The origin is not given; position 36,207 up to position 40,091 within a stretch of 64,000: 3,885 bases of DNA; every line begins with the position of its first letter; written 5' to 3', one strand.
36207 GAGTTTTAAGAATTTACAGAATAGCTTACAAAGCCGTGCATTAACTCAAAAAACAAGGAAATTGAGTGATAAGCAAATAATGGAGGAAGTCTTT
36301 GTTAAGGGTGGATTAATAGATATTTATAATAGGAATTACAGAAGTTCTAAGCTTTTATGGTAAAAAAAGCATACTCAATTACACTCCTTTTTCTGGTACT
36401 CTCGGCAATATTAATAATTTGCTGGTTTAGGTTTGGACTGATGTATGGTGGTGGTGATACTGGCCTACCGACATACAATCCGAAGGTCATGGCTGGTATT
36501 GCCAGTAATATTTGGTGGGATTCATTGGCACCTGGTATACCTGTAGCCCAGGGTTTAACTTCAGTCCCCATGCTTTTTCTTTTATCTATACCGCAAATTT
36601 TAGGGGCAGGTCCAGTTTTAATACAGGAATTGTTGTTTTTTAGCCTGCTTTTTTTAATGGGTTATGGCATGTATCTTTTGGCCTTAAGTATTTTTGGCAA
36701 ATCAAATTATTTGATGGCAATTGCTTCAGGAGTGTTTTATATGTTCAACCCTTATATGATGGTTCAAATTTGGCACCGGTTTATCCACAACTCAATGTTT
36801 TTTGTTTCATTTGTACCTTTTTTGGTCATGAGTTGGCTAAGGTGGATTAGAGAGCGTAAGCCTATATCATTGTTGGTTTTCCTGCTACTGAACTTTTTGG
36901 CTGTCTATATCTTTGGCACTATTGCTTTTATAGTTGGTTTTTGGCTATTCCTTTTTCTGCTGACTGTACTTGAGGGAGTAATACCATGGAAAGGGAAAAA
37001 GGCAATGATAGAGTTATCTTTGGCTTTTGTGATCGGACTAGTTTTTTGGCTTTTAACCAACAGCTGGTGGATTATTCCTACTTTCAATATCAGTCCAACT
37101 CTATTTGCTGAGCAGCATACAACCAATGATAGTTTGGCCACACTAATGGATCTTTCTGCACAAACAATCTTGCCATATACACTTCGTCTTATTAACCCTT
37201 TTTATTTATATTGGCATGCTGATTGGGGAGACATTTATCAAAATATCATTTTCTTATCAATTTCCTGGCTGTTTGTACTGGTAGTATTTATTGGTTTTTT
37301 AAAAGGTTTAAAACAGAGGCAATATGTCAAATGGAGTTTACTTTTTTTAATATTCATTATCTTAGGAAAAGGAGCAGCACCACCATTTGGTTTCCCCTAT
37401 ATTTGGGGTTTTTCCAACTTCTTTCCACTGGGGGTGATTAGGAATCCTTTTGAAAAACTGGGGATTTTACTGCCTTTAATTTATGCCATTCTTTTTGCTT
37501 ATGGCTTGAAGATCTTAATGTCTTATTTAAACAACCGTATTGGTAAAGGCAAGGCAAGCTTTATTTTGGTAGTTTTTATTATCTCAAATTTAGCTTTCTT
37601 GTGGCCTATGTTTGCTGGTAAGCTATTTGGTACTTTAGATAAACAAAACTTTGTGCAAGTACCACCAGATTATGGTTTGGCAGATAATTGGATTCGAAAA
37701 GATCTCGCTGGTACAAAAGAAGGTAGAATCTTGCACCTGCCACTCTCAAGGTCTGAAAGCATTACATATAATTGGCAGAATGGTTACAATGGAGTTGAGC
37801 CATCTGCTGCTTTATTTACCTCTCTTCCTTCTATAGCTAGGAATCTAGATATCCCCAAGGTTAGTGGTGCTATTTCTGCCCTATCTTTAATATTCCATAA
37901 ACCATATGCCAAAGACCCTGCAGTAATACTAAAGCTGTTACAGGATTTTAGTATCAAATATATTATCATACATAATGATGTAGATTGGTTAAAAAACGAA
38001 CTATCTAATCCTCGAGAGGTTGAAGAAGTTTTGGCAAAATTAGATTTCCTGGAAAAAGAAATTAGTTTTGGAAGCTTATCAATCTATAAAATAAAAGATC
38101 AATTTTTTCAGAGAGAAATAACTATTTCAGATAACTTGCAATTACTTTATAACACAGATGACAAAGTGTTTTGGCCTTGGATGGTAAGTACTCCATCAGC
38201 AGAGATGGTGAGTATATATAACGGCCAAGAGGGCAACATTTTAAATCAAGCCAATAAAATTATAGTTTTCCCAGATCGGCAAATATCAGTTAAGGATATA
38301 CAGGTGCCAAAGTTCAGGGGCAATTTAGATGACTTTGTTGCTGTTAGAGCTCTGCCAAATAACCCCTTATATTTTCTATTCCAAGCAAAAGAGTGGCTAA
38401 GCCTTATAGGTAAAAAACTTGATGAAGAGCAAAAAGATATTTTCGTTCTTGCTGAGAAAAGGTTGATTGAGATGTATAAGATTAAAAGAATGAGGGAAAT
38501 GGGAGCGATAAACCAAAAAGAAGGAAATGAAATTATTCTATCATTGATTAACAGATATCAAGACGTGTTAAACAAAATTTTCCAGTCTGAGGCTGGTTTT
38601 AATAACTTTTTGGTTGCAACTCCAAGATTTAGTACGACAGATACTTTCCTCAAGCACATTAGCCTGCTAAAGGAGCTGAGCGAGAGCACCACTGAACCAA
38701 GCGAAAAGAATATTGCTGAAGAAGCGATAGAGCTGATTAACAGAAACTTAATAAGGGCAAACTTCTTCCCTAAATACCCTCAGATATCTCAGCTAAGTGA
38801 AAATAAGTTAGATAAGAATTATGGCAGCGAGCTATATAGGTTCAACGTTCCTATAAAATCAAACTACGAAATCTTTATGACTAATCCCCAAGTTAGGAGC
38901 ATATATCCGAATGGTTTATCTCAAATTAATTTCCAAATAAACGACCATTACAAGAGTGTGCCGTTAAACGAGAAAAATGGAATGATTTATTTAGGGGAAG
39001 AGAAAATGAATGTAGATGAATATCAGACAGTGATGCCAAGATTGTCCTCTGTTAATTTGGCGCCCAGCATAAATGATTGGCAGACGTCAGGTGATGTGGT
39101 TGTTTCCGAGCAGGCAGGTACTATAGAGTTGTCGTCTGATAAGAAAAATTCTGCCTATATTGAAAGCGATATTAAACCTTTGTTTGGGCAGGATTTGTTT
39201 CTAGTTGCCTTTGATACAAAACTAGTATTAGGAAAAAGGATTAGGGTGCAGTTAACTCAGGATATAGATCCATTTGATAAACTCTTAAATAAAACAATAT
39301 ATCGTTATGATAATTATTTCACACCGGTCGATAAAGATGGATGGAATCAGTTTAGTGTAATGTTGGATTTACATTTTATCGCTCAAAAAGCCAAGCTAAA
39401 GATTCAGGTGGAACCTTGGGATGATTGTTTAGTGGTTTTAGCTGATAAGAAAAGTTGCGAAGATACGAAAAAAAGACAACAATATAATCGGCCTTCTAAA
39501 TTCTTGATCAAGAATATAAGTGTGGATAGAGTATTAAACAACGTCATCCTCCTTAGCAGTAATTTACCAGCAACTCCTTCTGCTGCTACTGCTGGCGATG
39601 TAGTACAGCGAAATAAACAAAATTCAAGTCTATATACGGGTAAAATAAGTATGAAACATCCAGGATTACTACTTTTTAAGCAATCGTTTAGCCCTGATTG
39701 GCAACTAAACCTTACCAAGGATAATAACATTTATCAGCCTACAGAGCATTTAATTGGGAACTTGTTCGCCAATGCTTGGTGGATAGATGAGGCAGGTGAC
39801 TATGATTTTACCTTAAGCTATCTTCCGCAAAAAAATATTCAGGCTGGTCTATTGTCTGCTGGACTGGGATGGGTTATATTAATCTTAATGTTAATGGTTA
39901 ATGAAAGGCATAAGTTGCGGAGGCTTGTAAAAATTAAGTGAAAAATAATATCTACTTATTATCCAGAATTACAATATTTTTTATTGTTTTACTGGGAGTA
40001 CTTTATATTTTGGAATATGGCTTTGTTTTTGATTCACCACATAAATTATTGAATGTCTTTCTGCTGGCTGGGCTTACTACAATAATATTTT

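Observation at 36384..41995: Two adjacent giant membrane-protein genes share a 1.67-kb block of apparently perfect nucleotide identity, then diverge abruptly into different C-terminal domains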

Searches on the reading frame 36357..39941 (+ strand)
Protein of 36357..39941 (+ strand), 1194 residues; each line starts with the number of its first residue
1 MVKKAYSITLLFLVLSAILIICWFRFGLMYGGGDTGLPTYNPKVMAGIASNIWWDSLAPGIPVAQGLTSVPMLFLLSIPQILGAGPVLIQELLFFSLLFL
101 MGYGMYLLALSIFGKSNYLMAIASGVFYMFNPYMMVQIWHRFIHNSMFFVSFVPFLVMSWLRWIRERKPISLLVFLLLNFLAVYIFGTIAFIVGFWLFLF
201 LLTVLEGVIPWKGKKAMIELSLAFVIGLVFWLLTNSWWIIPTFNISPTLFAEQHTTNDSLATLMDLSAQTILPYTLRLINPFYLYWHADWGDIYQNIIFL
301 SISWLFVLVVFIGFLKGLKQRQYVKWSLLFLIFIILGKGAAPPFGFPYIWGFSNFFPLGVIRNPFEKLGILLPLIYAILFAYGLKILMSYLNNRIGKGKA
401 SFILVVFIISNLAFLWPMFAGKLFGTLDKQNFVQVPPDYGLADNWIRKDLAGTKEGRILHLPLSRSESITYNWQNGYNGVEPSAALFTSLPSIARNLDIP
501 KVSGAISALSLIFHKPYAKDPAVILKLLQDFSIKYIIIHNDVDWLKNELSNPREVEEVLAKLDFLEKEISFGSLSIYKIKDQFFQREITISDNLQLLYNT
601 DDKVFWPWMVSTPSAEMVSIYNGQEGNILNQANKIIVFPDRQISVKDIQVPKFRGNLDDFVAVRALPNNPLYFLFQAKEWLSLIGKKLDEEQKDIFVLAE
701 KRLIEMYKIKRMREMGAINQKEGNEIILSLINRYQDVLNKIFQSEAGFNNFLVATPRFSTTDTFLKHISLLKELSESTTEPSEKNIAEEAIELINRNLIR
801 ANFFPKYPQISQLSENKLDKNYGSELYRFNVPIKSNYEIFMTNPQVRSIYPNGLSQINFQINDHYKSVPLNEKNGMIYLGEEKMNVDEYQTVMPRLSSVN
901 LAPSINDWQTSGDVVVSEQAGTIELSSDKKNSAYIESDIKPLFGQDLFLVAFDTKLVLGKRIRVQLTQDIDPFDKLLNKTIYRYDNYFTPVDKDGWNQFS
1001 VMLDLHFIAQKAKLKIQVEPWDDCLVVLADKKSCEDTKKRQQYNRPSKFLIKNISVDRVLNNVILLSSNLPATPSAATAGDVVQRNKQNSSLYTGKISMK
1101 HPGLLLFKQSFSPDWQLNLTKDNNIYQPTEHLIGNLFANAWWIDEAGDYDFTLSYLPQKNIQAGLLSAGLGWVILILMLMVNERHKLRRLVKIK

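Call 8: search_protein_families(library=pfam, proteins=[window:36357-39941:+], max_evalue=0.01)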
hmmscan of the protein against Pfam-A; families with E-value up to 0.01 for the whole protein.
window:36357-39941:+ (1194 aa): 0 families

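Call 12: find_encoding_contigs(protein=window:36357-39941:+, flank=10000, max_places=10)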
Protein window:36357-39941:+ (1194 aa): no gene with exactly this product is on record in the collection.

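Call 89: predict_structure(alignment_id=A3)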
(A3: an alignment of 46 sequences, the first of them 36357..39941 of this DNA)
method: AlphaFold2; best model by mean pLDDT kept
length: 1194 residues; sequences in the alignment: 46
mean_pLDDT: 82.3   pTM: 0.78
mean pLDDT of the five models: 82.3, 81.2, 79.4, 78.4, 77.4
residues with pLDDT >= 90: 428; 70-90: 569; 50-70: 150; < 50: 47
segments of 3 or more residues with pLDDT < 50: 59-64, 247-252, 270-284, 749-758, 817-820
pLDDT, mean of each block of 10 residues (from residue 1): 74 94 88 71 84 62 57 87 92 92 94 89 91 62 70 93 93 92 62 84 91 92 94 88 62 54 58 42 51 76 84 93 92 77 68 59 64 90 92 92 87 83 70 89 94 85 80 84 88 72 77 84 92 94 79 92 93 95 91 86 74 87 74 90 73 75 82 83 66 83 91 89 88 89 59 41 86 85 87 88 75 51 80 92 86 85 86 86 92 87 89 82 89 92 87 89 90 77 85 82 84 92 82 81 89 91 90 66 86 93 90 91 90 90 92 91 91 92 85 73
secondary structure, 60 per line:
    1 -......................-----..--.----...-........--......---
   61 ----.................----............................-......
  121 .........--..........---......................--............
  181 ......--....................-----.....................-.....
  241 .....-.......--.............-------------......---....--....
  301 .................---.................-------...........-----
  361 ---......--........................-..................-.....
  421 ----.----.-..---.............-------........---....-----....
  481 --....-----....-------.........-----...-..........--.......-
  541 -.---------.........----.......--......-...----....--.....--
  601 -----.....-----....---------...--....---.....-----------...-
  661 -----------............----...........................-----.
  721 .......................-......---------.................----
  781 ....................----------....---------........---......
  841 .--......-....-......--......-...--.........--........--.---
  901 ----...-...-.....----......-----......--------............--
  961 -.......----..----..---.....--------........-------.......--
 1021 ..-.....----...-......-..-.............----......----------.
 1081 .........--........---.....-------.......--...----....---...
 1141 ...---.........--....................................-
elements in order (helices of 4 or more, strands of 3 or more residues): H2-23 H42-49 H52-57 H65-81 H86-113 H115-129 H132-141 H145-166 H169-186 H189-208 H214-234 H236-245 H247-253 H256-268 H282-287 H291-294 H297-317 H321-337 H345-355 H364-369 H372-395 H397-414 H416-420 H437-449 E457-464 E468-471 E477-480 H483-486 E492-495 H503-511 H521-530 E533-539 H552-560 E565-571 E574-579 E588-591 E594-598 H606-610 E616-619 E634-637 E641-645 H672-683 H688-714 H720-743 H745-750 H760-776 H781-800 H811-814 E824-831 E835-841 H844-849 H851-854 E856-861 E864-869 E871-873 E876-884 E887-894 E909-911 E913-917 E922-927 E933-938 E947-958 E962-968 E984-988 E997-1004 E1012-1018 H1024-1028 H1037-1042 E1047-1059 E1064-1069 E1080-1089 E1092-1099 E1103-1107 E1115-1121 E1124-1126 E1131-1134 E1138-1143 E1147-1155 H1158-1193

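Call 90: search_protein_families(library=ncbifam, proteins=[window:36357-39941:+], max_evalue=0.001)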
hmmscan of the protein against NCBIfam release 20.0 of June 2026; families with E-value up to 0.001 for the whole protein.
window:36357-39941:+ (1194 aa): 0 families

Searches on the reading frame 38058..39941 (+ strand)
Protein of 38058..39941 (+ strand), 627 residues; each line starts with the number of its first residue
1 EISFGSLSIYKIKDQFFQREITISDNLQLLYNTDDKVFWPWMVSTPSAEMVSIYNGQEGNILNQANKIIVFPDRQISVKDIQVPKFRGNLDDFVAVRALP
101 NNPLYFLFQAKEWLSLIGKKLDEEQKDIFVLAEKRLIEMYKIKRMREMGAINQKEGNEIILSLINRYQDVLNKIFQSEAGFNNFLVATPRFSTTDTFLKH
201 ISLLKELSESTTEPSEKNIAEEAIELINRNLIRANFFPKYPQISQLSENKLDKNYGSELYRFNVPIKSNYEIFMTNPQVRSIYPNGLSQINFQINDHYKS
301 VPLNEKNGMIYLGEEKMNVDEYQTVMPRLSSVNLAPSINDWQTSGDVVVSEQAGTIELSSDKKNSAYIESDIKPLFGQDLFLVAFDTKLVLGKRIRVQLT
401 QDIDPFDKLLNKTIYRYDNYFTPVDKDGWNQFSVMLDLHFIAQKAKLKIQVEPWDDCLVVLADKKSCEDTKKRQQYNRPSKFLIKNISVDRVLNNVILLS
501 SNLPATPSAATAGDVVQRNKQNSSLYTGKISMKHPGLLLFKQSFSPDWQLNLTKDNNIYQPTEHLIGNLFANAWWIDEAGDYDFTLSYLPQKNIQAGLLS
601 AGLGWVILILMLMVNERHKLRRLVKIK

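Call 41: search_protein_families(library=pfam, proteins=[window:38058-39941:+], max_evalue=5)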
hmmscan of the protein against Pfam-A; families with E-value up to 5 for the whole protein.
window:38058-39941:+ (627 aa): 1 family
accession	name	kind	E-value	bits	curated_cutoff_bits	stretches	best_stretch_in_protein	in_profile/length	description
PF18311.7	Rrp40_N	-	0.16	12.2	26.9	1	344-371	11-37/40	Exosome complex exonuclease Rrp40 N-terminal domain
